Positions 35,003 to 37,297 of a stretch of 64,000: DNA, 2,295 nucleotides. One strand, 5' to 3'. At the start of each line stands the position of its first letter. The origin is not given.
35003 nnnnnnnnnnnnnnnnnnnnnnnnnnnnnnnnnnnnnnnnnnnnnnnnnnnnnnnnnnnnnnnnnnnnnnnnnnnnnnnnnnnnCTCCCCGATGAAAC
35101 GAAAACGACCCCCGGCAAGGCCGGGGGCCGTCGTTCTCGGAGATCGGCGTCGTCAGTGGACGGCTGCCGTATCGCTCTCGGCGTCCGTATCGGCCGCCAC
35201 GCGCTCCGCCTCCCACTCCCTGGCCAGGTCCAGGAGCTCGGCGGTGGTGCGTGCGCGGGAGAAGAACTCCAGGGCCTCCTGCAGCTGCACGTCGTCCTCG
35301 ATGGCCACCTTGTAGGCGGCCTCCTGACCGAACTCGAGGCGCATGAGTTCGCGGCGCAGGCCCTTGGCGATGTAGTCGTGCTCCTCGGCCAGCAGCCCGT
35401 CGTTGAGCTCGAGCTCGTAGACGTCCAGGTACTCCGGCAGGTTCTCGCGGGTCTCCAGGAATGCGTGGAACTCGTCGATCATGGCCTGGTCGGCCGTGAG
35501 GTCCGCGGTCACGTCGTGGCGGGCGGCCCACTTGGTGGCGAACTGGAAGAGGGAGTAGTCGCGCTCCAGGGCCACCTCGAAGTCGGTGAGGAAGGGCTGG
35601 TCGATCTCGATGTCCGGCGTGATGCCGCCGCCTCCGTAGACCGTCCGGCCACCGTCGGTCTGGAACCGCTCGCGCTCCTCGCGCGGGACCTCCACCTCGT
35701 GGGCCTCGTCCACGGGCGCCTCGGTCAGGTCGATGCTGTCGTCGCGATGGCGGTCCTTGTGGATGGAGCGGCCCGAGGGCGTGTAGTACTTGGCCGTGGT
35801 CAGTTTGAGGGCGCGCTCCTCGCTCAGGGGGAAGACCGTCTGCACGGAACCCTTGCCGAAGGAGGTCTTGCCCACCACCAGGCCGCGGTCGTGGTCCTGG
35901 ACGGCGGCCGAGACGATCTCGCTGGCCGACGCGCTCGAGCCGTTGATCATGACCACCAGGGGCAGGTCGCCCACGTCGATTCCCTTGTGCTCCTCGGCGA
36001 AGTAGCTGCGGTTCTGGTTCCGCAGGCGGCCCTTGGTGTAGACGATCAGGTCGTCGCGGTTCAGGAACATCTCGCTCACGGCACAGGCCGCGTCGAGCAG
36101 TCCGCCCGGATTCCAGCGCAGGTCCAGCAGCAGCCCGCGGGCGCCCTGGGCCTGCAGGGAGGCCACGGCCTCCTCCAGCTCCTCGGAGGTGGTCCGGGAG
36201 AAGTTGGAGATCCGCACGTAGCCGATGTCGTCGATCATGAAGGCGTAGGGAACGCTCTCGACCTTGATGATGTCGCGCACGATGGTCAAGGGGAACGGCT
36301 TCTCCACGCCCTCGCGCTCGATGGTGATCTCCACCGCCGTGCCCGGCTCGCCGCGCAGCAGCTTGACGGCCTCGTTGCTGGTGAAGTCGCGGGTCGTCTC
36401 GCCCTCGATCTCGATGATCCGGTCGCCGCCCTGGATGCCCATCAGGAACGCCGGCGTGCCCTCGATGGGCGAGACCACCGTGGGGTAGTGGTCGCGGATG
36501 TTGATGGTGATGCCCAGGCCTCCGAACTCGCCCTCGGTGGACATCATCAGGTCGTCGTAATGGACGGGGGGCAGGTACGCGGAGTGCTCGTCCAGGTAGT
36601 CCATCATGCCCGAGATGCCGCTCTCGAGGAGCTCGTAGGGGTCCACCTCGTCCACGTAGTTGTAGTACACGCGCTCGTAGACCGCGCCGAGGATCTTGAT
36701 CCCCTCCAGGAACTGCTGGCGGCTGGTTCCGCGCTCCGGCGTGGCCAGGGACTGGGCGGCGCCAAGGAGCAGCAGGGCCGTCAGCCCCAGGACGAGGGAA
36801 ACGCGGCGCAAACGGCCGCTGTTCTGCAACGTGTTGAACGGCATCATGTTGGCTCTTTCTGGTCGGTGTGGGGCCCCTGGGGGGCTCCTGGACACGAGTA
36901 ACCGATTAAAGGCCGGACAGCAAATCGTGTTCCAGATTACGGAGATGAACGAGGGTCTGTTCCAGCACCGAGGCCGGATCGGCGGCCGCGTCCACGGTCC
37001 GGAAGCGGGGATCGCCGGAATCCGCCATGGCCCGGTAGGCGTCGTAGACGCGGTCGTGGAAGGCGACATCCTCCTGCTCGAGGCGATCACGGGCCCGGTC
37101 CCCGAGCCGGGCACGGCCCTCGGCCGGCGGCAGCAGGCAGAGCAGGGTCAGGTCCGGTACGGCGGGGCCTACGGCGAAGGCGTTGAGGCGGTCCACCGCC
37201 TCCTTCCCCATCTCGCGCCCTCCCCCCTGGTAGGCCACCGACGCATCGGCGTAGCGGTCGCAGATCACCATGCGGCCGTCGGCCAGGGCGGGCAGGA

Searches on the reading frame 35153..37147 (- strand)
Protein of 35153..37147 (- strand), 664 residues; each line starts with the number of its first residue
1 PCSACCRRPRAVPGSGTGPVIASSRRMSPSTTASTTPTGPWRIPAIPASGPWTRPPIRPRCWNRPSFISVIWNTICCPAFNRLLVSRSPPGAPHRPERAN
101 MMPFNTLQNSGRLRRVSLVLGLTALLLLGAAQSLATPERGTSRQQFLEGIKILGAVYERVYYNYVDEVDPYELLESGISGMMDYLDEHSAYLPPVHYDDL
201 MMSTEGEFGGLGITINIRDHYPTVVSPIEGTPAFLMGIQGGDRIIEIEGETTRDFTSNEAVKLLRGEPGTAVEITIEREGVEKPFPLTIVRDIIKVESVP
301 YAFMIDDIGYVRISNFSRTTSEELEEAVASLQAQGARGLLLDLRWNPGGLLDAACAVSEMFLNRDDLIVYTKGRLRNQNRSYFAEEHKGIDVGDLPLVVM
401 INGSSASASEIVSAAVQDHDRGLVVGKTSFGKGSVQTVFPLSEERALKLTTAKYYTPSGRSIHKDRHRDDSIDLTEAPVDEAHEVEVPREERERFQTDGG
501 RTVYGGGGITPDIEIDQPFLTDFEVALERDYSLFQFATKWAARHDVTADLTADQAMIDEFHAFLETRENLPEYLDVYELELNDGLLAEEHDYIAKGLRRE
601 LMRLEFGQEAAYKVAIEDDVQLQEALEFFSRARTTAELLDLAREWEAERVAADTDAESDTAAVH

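Call 23: search_protein_families(library=ncbifam, proteins=[window:35153-37147:-], max_evalue=0.00001)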
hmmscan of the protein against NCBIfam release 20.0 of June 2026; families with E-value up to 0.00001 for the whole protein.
window:35153-37147:- (664 aa): 11 families
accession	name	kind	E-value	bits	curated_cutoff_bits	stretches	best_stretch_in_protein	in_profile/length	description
TIGR03900.1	prc_long_Delta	hypoth_equivalog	2.5e-95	320.3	660.95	1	177-463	108-394/973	MXAN_5808 family serine peptidase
TIGR00225.1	prc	subfamily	4.1e-88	295.6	218.6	1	168-465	8-306/335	C-terminal processing peptidase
NF052377.1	lmo1851_S41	exception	2.6e-77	260.5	725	1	151-465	48-359/468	lmo1851 family serine protease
NF045590.1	Cterm_S41_CtpC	exception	7.1e-73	245.8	665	1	177-476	83-382/418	carboxyl-terminal processing protease CtpC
NF045588.1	Cterm_S41_CtpA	exception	7.7e-73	245.7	625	1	177-466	78-369/401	carboxyl-terminal processing protease CtpA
NF045589.1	Cterm_S41_CtpB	exception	2e-69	234.3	633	1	163-476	74-384/416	carboxyl-terminal processing protease CtpB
NF045591.1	Cterm_S41_CtpZ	exception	3.8e-53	180.7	525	1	178-467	79-368/403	carboxyl-terminal processing protease CtpZ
NF051464.1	tail_spec_CT441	exception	2.1e-45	155.6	700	1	181-462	219-514/645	tail-specific protease Tsp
NF008388.1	PRK11186.1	exception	5.7e-36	124.1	825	1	184-437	221-482/663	carboxy terminal-processing peptidase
NF058627.1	S41_Gfo1087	equivalog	1.7e-13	50.4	455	1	306-435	222-369/489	GFO_1087 family putative carboxy terminal peptidase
NF033424.1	chlamy_CPAF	equivalog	2.2e-07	29.9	250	0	307-352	304-350/564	protease-like activity factor CPAF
